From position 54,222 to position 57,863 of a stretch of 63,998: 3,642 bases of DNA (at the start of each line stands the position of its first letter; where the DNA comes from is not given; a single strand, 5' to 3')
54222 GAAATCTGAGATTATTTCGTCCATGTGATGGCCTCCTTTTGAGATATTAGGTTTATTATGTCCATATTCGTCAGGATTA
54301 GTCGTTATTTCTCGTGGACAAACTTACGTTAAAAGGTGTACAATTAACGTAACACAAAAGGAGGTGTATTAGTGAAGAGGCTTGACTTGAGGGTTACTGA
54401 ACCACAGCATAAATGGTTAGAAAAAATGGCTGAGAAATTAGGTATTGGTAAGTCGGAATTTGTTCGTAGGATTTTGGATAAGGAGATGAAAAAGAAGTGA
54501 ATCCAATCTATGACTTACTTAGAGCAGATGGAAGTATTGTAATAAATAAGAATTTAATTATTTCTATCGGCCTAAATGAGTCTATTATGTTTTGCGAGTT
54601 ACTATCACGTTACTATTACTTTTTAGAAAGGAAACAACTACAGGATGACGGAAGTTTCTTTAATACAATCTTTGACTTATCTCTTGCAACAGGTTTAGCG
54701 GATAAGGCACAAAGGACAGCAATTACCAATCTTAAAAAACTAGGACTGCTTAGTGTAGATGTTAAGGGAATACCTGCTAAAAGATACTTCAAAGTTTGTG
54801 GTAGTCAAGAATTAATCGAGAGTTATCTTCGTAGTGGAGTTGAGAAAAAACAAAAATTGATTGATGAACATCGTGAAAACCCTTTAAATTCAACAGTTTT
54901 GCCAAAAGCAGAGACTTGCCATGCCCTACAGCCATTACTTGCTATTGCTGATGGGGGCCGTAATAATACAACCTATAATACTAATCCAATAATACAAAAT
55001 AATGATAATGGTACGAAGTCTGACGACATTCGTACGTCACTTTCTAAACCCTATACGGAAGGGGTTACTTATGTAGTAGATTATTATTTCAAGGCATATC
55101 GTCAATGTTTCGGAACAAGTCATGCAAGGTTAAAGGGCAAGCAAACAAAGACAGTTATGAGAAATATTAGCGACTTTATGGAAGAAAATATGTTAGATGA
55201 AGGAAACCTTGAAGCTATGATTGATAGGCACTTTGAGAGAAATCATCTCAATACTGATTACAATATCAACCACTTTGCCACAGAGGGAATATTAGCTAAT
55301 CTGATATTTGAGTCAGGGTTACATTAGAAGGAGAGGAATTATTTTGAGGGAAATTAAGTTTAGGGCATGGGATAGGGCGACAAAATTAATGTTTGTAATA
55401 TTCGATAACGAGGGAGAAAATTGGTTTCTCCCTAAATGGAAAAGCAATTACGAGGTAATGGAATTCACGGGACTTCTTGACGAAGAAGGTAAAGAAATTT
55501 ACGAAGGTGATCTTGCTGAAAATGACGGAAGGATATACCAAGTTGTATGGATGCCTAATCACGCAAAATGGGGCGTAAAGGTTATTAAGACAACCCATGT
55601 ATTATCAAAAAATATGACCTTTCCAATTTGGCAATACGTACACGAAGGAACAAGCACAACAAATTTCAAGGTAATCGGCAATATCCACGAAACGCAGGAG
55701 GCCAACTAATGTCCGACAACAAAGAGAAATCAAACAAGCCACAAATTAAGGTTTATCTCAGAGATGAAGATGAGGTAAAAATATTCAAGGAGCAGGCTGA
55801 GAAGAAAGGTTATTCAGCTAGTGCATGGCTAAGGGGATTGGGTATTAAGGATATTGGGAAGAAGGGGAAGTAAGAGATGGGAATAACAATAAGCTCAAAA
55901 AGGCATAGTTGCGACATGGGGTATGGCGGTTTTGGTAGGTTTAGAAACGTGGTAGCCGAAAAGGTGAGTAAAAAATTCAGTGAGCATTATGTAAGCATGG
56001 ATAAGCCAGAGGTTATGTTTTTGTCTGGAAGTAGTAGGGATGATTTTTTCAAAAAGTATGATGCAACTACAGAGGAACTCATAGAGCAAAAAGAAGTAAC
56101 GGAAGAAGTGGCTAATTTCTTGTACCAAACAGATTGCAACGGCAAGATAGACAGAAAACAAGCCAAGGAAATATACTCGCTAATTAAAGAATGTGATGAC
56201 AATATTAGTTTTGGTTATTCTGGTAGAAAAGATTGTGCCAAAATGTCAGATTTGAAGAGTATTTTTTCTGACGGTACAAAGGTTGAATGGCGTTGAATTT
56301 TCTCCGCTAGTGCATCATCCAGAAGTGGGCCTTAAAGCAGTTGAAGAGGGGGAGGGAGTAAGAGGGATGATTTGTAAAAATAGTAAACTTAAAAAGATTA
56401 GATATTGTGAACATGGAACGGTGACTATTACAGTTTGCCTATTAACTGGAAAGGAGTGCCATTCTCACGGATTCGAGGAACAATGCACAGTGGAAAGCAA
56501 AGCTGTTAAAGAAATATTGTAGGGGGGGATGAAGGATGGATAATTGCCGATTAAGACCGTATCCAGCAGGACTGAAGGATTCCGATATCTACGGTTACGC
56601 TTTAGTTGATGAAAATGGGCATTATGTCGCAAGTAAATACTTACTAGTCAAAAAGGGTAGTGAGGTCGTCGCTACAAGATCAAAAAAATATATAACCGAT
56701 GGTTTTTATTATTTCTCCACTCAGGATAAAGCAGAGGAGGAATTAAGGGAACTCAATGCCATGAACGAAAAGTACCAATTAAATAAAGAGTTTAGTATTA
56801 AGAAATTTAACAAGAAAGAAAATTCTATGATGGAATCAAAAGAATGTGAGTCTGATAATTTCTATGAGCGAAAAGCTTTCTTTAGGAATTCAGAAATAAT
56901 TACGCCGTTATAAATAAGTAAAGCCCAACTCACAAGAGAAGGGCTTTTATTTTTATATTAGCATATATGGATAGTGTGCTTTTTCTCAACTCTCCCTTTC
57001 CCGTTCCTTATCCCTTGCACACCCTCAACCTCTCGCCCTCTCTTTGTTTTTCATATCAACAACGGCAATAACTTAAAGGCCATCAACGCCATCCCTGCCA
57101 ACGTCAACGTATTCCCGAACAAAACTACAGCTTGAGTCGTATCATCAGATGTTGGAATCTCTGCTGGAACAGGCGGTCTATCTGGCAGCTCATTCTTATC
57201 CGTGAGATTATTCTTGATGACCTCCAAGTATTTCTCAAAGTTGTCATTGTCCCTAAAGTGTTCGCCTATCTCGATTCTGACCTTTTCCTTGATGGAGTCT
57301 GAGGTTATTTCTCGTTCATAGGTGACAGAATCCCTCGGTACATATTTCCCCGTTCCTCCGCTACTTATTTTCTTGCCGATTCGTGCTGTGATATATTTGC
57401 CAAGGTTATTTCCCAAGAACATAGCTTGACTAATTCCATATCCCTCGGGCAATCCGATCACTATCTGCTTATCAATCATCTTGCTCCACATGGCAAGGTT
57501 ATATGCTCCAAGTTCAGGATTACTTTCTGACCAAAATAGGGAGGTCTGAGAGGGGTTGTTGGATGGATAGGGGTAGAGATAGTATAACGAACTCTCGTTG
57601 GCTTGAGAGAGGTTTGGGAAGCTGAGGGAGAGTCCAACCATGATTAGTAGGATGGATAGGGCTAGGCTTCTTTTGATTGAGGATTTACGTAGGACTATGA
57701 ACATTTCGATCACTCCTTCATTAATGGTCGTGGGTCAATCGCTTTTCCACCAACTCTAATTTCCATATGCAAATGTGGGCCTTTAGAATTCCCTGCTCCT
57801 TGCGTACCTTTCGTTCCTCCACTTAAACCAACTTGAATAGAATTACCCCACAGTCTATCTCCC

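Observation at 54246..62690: Conjugative/mobilizable-element module inside a tailed-phage genome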

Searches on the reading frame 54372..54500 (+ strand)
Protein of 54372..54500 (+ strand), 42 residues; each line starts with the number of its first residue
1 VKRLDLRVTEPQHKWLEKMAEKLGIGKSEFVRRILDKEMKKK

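Call 6: search_protein_families(library=pfam, max_evalue=0.1, proteins=[window:54372-54500:+])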
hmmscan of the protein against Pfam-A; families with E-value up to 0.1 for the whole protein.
window:54372-54500:+ (42 aa): 5 families
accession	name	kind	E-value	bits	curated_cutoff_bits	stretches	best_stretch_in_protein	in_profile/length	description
PF21983.2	NikA-like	-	6.9e-05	23.3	27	1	2-34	5-37/72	Mobilization protein NikA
PF01402.27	RHH_1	-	0.00026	21.3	20.5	1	4-37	2-35/39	Ribbon-helix-helix protein, copG family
PF19807.5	DUF6290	-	0.032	14.8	27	1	1-35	1-35/72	Family of unknown function (DUF6290)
PF08681.18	TacA1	-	0.038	14.4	21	1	3-32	1-30/80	Antitoxin TacA 1-like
PF10723.15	RepB-RCR_reg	-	0.055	13.9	21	1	2-41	40-79/81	Replication regulatory protein RepB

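Call 11: search_protein_families(library=ncbifam, max_evalue=0.01, proteins=[window:54372-54500:+])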
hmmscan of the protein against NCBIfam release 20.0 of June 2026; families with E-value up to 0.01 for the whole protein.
window:54372-54500:+ (42 aa): 3 families
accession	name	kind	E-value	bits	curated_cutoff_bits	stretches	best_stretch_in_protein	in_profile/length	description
NF046040.1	RelB_antitoxin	equivalog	0.00026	21.2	50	1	6-34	3-31/69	type II toxin-antitoxin system RelB family antitoxin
NF008671.0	PRK11675.1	equivalog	0.003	17.9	62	1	1-41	50-90/95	LexA regulated protein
NF050181.1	TA_anti_VapB_Myco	equivalog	0.0051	17.3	60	1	14-41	15-42/72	type II toxin-antitoxin system VapB family antitoxin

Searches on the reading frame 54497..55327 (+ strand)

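Call 6: search_protein_families(library=pfam, max_evalue=0.1, proteins=[window:54497-55327:+])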
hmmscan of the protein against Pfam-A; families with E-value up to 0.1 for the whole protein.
window:54497-55327:+ (276 aa): 0 families

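Call 7: search_protein_families(library=phrogs, max_evalue=0.001, proteins=[window:54497-55327:+])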
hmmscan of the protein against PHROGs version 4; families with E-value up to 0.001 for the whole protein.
window:54497-55327:+ (276 aa): 5 families
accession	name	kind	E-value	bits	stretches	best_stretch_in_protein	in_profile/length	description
phrog_428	-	DNA, RNA and nucleotide metabolism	8.7e-09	36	1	14-196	91-244/455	replication initiation protein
phrog_9773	-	DNA, RNA and nucleotide metabolism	7.8e-08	33.3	1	35-172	33-162/288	replication initiation O-like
phrog_678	-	DNA, RNA and nucleotide metabolism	9.1e-06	26.5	1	30-176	77-212/346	replication initiation O-like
phrog_186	-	DNA, RNA and nucleotide metabolism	3e-05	24.8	1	34-187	49-175/308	DnaD-like helicase loader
phrog_1347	-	unknown function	0.00064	19.6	1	26-101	20-93/417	-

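Call 11: search_protein_families(library=ncbifam, max_evalue=0.01, proteins=[window:54497-55327:+])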
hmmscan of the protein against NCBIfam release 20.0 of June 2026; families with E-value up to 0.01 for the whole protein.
window:54497-55327:+ (276 aa): 0 families

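Call 26: search_protein_families(library=padloc, max_evalue=0.01, proteins=[window:54497-55327:+])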
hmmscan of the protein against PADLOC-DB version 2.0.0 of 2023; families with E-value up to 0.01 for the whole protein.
window:54497-55327:+ (276 aa): 0 families

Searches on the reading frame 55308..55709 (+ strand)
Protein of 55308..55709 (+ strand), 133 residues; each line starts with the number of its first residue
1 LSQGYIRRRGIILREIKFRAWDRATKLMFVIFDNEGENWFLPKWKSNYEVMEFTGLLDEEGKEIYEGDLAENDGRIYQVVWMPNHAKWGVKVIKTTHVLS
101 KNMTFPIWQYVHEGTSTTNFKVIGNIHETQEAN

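Call 6: search_protein_families(library=pfam, max_evalue=0.1, proteins=[window:55308-55709:+])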
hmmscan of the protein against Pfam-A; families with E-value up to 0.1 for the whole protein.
window:55308-55709:+ (133 aa): 1 family
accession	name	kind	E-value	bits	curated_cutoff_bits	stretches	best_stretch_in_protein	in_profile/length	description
PF09643.15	YopX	-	2.2e-13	50.8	22.4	1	45-130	43-124/128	YopX protein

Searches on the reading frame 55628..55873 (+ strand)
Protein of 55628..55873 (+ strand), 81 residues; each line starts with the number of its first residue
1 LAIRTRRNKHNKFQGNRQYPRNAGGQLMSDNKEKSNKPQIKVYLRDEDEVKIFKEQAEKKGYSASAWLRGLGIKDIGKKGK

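Call 6: search_protein_families(library=pfam, max_evalue=0.1, proteins=[window:55628-55873:+])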
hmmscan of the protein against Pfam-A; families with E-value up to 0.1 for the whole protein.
window:55628-55873:+ (81 aa): 1 family
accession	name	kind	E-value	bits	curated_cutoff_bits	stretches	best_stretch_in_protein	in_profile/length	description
PF21983.2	NikA-like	-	0.028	15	27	1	40-73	7-39/72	Mobilization protein NikA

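Call 11: search_protein_families(library=ncbifam, max_evalue=0.01, proteins=[window:55628-55873:+])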
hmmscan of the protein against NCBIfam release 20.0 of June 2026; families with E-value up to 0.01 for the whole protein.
window:55628-55873:+ (81 aa): 0 families

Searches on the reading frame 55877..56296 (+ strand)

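Call 6: search_protein_families(library=pfam, max_evalue=0.1, proteins=[window:55877-56296:+])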
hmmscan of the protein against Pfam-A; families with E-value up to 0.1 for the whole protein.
window:55877-56296:+ (139 aa): 2 families
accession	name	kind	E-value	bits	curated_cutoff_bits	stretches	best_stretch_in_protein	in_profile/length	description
PF13597.11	NRDD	-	0.021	14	26.2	1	27-129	270-376/562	Anaerobic ribonucleoside-triphosphate reductase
PF19753.4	DUF6240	-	0.066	13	26.6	1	66-106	210-252/276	Family of unknown function (DUF6240)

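Call 7: search_protein_families(library=phrogs, max_evalue=0.001, proteins=[window:55877-56296:+])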
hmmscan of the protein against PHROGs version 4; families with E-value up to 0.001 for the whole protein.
window:55877-56296:+ (139 aa): 0 families

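Call 11: search_protein_families(library=ncbifam, max_evalue=0.01, proteins=[window:55877-56296:+])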
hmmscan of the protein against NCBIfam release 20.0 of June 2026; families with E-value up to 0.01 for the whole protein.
window:55877-56296:+ (139 aa): 1 family
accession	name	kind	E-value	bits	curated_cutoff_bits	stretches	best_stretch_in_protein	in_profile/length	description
TIGR02487.1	NrdD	equivalog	0.0038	15.8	326.35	1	26-123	284-386/581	anaerobic ribonucleoside-triphosphate reductase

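Call 26: search_protein_families(library=padloc, max_evalue=0.01, proteins=[window:55877-56296:+])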
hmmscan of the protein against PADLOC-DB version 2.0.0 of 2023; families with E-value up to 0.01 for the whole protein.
window:55877-56296:+ (139 aa): 0 families

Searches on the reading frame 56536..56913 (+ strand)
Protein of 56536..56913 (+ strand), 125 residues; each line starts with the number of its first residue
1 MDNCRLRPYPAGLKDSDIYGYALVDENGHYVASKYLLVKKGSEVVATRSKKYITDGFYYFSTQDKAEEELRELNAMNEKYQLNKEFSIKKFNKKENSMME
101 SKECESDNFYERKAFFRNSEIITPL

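Call 6: search_protein_families(library=pfam, max_evalue=0.1, proteins=[window:56536-56913:+])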
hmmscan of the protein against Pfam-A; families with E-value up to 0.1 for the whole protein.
window:56536-56913:+ (125 aa): 2 families
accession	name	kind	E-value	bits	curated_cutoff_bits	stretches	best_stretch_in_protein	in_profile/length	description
PF25744.1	T4_Y13H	-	0.017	15.5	27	1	53-91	20-54/61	Bacteriophage T4 Y13H protein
PF22078.1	Ribosomal_bL9m_C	-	0.084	13.3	27.7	0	74-101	24-51/86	Large ribosomal subunit protein bL9m C-terminal domain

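Call 7: search_protein_families(library=phrogs, max_evalue=0.001, proteins=[window:56536-56913:+])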
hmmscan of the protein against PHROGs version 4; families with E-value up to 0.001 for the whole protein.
window:56536-56913:+ (125 aa): 0 families

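Call 11: search_protein_families(library=ncbifam, max_evalue=0.01, proteins=[window:56536-56913:+])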
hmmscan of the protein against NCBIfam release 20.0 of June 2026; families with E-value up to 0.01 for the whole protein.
window:56536-56913:+ (125 aa): 0 families

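Call 26: search_protein_families(library=padloc, max_evalue=0.01, proteins=[window:56536-56913:+])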
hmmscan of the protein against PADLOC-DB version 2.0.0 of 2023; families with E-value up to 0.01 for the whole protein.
window:56536-56913:+ (125 aa): 0 families

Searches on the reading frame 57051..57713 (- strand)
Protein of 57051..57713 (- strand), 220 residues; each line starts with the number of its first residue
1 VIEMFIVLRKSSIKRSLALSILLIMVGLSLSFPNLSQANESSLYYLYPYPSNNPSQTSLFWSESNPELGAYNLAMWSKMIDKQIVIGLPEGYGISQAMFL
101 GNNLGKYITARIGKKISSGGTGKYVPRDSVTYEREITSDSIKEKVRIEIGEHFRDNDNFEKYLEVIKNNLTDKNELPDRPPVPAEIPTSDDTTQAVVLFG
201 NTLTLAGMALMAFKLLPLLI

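Call 5: search_protein_families(library=pfam, max_evalue=0.1, proteins=[window:57051-57713:-])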
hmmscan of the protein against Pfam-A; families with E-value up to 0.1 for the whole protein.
window:57051-57713:- (220 aa): 0 families

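Call 7: search_protein_families(library=phrogs, max_evalue=0.001, proteins=[window:57051-57713:-])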
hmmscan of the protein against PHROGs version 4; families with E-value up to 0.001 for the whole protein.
window:57051-57713:- (220 aa): 0 families

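Call 11: search_protein_families(library=ncbifam, max_evalue=0.01, proteins=[window:57051-57713:-])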
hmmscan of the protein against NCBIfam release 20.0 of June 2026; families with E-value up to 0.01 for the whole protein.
window:57051-57713:- (220 aa): 0 families

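Call 26: search_protein_families(library=padloc, max_evalue=0.01, proteins=[window:57051-57713:-])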
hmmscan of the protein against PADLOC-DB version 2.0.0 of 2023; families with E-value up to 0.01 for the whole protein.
window:57051-57713:- (220 aa): 0 families

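Call 61: find_homologous_proteins(query=window:57051-57713:-)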
Query window:57051-57713:- (220 aa): 30 proteins with E <= 0.001 among 468 candidates.
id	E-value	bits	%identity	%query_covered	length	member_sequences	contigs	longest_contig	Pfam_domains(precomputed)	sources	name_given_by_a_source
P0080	2.4e-137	473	100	99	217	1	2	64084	-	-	-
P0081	3.4e-104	365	76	96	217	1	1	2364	-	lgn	-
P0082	2.5e-94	333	69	99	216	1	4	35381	-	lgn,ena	-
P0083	4.1e-90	319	68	94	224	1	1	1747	-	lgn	-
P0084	3.3e-88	313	68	93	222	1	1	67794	-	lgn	-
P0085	5.3e-88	312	68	93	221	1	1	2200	-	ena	-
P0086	8.3e-88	311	67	93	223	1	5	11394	-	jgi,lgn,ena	-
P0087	1.1e-87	311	67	93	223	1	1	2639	-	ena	-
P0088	2.4e-87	310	66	93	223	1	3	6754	-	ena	-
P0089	4.0e-84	299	66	93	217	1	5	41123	-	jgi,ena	-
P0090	4.8e-80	286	61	98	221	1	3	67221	-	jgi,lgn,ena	-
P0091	5.3e-80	286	62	93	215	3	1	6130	-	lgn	-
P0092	1.3e-74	268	60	98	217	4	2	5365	-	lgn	-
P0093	6.5e-74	266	54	95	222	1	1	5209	-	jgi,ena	-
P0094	7.5e-72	259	54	94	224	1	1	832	-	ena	-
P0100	7.4e-66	240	54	94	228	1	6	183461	-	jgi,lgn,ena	-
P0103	2.0e-59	219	52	95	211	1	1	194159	-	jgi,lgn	jgi:hypothetical protein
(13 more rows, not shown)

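Call 63: find_encoding_contigs(protein=P0103, flank=10000, max_places=1)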
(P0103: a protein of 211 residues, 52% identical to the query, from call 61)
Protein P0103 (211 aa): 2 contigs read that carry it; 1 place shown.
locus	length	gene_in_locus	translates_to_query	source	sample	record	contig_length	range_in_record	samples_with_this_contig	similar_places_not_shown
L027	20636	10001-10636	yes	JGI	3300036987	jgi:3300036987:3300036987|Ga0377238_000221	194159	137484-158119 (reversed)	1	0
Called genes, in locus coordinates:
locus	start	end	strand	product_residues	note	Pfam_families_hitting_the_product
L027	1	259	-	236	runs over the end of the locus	PF06386:GvpL_GvpF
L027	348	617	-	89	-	PF05800:GvpO (weak)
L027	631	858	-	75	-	PF00741:Gas_vesicle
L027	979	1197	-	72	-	PF00741:Gas_vesicle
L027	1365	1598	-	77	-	-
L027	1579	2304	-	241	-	PF07728:AAA_5, PF07726:AAA_3 (weak)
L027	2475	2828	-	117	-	-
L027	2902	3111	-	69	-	PF00741:Gas_vesicle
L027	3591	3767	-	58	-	-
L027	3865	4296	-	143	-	-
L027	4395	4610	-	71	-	PF12844:HTH_19 (weak), PF13560:HTH_31, PF01381:HTH_3, PF13413:HTH_25 (faint), PF13443:HTH_26 (weak)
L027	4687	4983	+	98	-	PF01381:HTH_3 (weak)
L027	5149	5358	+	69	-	PF01381:HTH_3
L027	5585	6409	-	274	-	PF02498:Bro-N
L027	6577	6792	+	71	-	-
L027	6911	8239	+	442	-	PF01580:FtsK_SpoIIIE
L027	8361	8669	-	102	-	-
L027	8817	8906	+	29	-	-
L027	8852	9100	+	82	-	-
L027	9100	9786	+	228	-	PF01551:Peptidase_M23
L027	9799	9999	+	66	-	-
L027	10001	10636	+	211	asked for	-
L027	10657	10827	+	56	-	-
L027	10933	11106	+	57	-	-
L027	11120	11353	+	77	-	-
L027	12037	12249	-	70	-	-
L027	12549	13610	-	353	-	-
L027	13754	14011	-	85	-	-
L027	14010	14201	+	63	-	-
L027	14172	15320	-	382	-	PF01381:HTH_3, PF12844:HTH_19, PF13560:HTH_31, PF06114:Peptidase_M78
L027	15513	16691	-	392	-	PF06925:MGDG_synth, PF00534:Glycos_transf_1 (weak), PF04101:Glyco_tran_28_C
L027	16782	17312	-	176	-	-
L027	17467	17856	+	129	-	-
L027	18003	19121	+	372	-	PF09989:DUF2229 (weak)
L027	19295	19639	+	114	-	-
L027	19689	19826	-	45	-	-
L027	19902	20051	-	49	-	-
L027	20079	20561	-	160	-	PF01522:Polysacc_deac_1, PF10096:DUF2334 (weak)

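Call 64: find_encoding_contigs(protein=P0100, flank=10000, max_places=2)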
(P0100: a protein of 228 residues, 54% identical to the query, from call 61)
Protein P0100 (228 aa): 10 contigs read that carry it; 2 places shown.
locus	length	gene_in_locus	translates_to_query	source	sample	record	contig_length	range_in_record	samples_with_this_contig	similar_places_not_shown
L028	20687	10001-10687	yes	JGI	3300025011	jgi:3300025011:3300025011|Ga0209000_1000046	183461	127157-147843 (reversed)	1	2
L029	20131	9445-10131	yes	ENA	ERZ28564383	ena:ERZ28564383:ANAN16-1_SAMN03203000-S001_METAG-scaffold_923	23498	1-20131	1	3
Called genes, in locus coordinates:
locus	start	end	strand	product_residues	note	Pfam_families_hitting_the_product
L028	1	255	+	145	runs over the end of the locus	PF04002:RadC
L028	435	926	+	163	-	-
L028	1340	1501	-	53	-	-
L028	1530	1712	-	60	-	-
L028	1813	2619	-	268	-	-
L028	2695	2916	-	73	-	-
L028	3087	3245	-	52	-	-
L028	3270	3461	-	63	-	-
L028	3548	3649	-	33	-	-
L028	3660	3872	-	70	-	-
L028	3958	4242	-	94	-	-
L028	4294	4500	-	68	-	-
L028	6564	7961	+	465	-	PF01580:FtsK_SpoIIIE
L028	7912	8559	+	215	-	-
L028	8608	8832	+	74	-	-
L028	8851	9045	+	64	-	-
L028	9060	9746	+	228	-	PF01551:Peptidase_M23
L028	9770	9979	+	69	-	-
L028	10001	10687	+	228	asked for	-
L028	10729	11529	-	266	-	-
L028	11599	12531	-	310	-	PF00589:Phage_integrase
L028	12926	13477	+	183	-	-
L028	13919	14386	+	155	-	-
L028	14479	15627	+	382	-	PF12323:HTH_OrfB_IS605 (weak), PF01385:OrfB_IS605, PF07282:Cas12f1-like_TNB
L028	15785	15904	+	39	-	-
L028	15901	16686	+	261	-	-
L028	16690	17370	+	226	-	PF02562:PhoH, PF13604:AAA_30 (faint), PF13245:AAA_19 (faint)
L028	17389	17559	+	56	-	-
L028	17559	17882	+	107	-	-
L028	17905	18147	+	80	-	-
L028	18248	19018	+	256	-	-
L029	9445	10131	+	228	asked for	-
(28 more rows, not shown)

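Call 68: search_protein_families(library=pfam, max_evalue=0.01, proteins=[L027:12549-13610:-, L027:3865-4296:-, L027:6577-6792:+, L027:8178-8846:+, L027:12037-12249:-, L027:13754-14011:-, L028:10729-11529:-, L028:1813-2619:-, L028:7912-8559:+, L028:12926-13477:+])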
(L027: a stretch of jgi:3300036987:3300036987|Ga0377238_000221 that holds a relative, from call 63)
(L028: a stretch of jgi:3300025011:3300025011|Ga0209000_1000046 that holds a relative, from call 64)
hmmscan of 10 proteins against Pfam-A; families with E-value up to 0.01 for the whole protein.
L027:12549-13610:- (353 aa): 0 families

L027:3865-4296:- (143 aa): 1 family
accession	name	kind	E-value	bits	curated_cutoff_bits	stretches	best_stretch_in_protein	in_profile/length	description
PF09388.15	SpoOE-like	-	5.4e-05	23.5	23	1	9-51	1-42/42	Spo0E like sporulation regulatory protein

L027:6577-6792:+ (71 aa): 0 families

L027:8178-8846:+ (223 aa): 1 family
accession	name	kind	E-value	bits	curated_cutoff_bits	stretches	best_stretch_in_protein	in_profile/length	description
PF13814.12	Replic_Relax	-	9.8e-05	22.9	25.3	0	11-46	3-38/191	Replication-relaxation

L027:12037-12249:- (70 aa): 0 families

L027:13754-14011:- (85 aa): 0 families

L028:10729-11529:- (266 aa): 0 families

L028:1813-2619:- (268 aa): 0 families

L028:7912-8559:+ (215 aa): 1 family
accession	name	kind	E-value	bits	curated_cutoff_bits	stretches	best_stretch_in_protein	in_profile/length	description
PF13814.12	Replic_Relax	-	0.00023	21.8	25.3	0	48-133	89-177/191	Replication-relaxation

L028:12926-13477:+ (183 aa): 0 families

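Call 69: predict_structure(alignment_id=A4)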
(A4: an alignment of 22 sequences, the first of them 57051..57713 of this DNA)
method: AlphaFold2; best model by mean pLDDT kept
length: 220 residues; sequences in the alignment: 22
mean_pLDDT: 56.7   pTM: 0.27
mean pLDDT of the five models: 56.7, 53.4, 52.8, 45.0, 42.3
residues with pLDDT >= 90: 0; 70-90: 66; 50-70: 60; < 50: 94
segments of 3 or more residues with pLDDT < 50: 1-3, 37-40, 90-146, 170-173, 175-195
pLDDT, mean of each block of 10 residues (from residue 1): 55 76 78 55 72 62 81 79 67 40 34 32 42 43 46 51 56 44 40 50 68 75
secondary structure, 60 per line:
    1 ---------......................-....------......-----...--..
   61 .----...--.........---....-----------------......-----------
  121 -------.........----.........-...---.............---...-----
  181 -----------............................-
elements in order: H10-31 H33-36 E43-48 E59-61 H73-79 E83-86 H104-109 E128-136 E141-149 H157-169 H192-219
